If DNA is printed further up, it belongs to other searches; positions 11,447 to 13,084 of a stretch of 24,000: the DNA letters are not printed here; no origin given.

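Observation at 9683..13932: Orphan four-gene operon: HO-like protein, two different glutathione-synthetase-type ATP-grasp ligases, and a GT2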

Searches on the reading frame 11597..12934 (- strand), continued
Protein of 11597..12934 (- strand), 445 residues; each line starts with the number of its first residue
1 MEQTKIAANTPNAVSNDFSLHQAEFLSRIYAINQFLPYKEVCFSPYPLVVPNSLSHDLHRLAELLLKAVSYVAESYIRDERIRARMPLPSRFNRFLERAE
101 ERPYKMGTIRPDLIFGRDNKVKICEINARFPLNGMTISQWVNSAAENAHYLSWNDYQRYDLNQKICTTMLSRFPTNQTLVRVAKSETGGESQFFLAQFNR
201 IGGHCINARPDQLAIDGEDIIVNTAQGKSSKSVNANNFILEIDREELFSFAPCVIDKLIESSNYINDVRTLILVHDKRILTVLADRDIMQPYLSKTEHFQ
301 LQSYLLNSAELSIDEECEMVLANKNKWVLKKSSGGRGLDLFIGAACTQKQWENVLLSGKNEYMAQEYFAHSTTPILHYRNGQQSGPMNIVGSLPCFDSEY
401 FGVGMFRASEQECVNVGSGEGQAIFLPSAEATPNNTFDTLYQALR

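Call 88: predict_structure(alignment_id=A2)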
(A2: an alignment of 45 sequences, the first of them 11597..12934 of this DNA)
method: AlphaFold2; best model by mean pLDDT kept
length: 445 residues; sequences in the alignment: 45
mean_pLDDT: 92.2   pTM: 0.90
mean pLDDT of the five models: 92.2, 91.3, 90.9, 90.8, 89.8
residues with pLDDT >= 90: 372; 70-90: 52; 50-70: 11; < 50: 10
segments of 3 or more residues with pLDDT < 50: 1-10
pLDDT, mean of each block of 10 residues (from residue 1): 40 81 96 92 96 96 98 98 94 97 96 93 93 89 94 91 95 97 89 94 96 97 81 96 95 98 96 95 97 97 96 93 96 78 95 93 94 92 91 96 96 87 94 93 85
secondary structure, 60 per line:
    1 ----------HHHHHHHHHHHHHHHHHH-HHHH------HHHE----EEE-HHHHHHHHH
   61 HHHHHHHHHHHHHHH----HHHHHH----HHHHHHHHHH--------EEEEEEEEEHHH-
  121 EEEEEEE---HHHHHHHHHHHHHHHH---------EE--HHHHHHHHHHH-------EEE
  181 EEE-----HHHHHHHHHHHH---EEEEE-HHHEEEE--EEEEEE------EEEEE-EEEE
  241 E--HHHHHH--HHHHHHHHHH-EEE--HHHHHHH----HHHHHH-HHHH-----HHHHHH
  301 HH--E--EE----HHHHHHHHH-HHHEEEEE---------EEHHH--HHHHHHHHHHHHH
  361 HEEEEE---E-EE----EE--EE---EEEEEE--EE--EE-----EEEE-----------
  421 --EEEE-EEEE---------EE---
elements in order: H11-28 H30-33 E48-50 H52-75 H80-85 H90-99 E108-116 E121-127 H131-146 H160-170 E178-183 H189-200 E204-208 E213-216 E219-224 E231-235 E237-241 H244-249 H252-261 E263-265 H268-274 H279-284 H286-289 H295-302 H314-322 E327-331 H348-361 E362-366 E387-392 E406-409 E423-426 E428-431

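Call 92: fold_search(model_id=the predicted structure, library=pdb)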
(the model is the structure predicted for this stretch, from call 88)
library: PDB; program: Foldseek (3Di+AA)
matches with E <= 10: 750; with E <= 0.001: 50
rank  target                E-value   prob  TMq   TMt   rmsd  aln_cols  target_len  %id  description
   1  9cjn                  5.0e-25  1.00  0.79  0.73   3.4       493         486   18  Ligase Cp1B (released 2025-05-21)
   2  3kal_A                3.8e-16  1.00  0.61  0.58   5.8       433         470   13  Structure of homoglutathione synthetase from Glycine max in closed conformation with homoglutathione, ADP, a sulfate i (released 2009-12-22)
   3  3kal_B                4.3e-16  1.00  0.57  0.55   6.0       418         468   13  Structure of homoglutathione synthetase from Glycine max in closed conformation with homoglutathione, ADP, a sulfate i (released 2009-12-22)
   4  8fbz_A                7.6e-16  1.00  0.60  0.59   6.8       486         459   14  Crystal Structure of apo human Glutathione Synthetase Y270E (released 2024-05-08)
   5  3n6x                  9.0e-16  1.00  0.58  0.58   6.1       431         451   15  Crystal structure of a Putative glutathionylspermidine synthase (Mfla_0391) from METHYLOBACILLUS FLAGELLATUS KT at 2.35  (released 2010-06-09)
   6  8fbz_B                1.8e-15  1.00  0.63  0.62   6.5       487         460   13  Crystal Structure of apo human Glutathione Synthetase Y270E (released 2024-05-08)
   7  2hgs                  4.2e-15  1.00  0.60  0.58   7.0       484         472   14  HUMAN GLUTATHIONE SYNTHETASE (released 1999-06-22)
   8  3kaj_B                4.4e-15  1.00  0.59  0.59   6.9       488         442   13  Apoenzyme structure of homoglutathione synthetase from Glycine max in open conformation (released 2009-12-22)
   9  1m0w_A                1.0e-14  1.00  0.57  0.54   7.4       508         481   12  Yeast Glutathione Synthase Bound to gamma-glutamyl-cysteine, AMP-PNP and 2 Magnesium Ions (released 2002-12-11)
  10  1m0t_B                2.0e-14  1.00  0.46  0.45   9.1       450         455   12  Yeast Glutathione Synthase (released 2002-12-11)
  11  5oes_F                2.4e-14  1.00  0.60  0.60   6.9       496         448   13  The structure of a glutathione synthetase (StGSS1) from Solanum tuberosum in ADP and y-EC bound closed conformation. (released 2018-04-25)
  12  5oes_A                2.6e-14  1.00  0.60  0.60   6.8       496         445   13  The structure of a glutathione synthetase (StGSS1) from Solanum tuberosum in ADP and y-EC bound closed conformation. (released 2018-04-25)
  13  5oes_B                4.0e-14  1.00  0.60  0.60   6.8       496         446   13  The structure of a glutathione synthetase (StGSS1) from Solanum tuberosum in ADP and y-EC bound closed conformation. (released 2018-04-25)
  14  5oes_E                4.2e-14  1.00  0.60  0.60   6.9       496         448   13  The structure of a glutathione synthetase (StGSS1) from Solanum tuberosum in ADP and y-EC bound closed conformation. (released 2018-04-25)
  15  1m0t_A                4.2e-14  1.00  0.46  0.45   9.4       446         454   12  Yeast Glutathione Synthase (released 2002-12-11)
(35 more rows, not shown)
